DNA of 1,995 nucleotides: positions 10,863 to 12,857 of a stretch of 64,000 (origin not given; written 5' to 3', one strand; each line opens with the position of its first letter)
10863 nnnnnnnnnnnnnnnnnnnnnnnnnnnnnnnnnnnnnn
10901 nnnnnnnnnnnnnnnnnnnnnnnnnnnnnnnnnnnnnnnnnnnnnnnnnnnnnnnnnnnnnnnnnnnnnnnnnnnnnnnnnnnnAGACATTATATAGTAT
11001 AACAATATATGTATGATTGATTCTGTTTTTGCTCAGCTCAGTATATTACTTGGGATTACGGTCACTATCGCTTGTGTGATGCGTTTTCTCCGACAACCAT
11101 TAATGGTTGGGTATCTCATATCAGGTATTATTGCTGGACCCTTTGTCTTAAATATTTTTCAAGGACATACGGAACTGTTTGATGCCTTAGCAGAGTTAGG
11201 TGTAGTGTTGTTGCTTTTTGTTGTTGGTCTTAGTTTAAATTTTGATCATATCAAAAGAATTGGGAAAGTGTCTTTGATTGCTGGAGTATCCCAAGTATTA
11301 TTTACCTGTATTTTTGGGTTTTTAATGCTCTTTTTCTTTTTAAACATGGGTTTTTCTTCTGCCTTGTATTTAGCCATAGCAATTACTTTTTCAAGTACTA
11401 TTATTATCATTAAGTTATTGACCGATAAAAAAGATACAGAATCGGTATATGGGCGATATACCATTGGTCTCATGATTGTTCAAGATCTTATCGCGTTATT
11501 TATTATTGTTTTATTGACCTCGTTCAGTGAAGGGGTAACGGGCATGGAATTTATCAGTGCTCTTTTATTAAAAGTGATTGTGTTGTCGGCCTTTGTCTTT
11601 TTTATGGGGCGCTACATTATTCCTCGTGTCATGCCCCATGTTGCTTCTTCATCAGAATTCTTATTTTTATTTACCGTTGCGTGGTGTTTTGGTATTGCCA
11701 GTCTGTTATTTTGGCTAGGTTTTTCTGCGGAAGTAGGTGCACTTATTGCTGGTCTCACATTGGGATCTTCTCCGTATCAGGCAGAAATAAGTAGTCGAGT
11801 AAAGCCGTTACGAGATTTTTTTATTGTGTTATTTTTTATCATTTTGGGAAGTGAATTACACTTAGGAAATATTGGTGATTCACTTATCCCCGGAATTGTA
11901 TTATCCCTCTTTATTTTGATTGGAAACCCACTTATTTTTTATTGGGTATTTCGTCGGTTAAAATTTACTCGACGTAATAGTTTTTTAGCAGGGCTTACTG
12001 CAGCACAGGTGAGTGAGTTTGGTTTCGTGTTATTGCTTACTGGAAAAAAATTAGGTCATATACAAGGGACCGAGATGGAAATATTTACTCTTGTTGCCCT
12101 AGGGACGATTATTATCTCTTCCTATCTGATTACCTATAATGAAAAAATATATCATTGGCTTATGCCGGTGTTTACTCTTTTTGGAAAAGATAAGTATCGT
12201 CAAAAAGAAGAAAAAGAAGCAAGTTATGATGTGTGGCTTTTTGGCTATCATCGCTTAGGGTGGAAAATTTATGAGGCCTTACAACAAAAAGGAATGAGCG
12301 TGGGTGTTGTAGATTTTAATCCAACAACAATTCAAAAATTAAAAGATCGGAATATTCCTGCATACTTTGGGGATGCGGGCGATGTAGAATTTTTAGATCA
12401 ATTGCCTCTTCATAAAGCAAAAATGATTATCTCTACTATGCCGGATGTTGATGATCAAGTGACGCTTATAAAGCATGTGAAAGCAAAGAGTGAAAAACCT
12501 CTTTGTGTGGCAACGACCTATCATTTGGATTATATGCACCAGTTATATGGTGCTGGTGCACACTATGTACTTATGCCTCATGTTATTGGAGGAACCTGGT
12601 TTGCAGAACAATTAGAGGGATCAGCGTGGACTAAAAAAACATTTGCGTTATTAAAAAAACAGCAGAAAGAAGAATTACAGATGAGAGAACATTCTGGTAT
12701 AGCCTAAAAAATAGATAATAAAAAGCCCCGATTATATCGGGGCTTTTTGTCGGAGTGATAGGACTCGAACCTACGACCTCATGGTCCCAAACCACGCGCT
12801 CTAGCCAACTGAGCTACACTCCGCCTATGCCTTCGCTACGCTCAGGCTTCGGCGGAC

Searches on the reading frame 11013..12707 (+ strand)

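Call 76: search_protein_families(library=pfam, proteins=[window:11013-12707:+], max_evalue=0.00001)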
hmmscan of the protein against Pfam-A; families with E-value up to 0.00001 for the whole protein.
window:11013-12707:+ (564 aa): 2 families
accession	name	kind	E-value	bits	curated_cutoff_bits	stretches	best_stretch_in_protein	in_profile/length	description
PF00999.27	Na_H_Exchanger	-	1.6e-55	188.9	26.2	1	16-371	5-367/375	Sodium/hydrogen exchanger, transmembrane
PF02254.24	TrkA_N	-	9.6e-18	65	23.8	1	409-522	3-116/116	TrkA-N domain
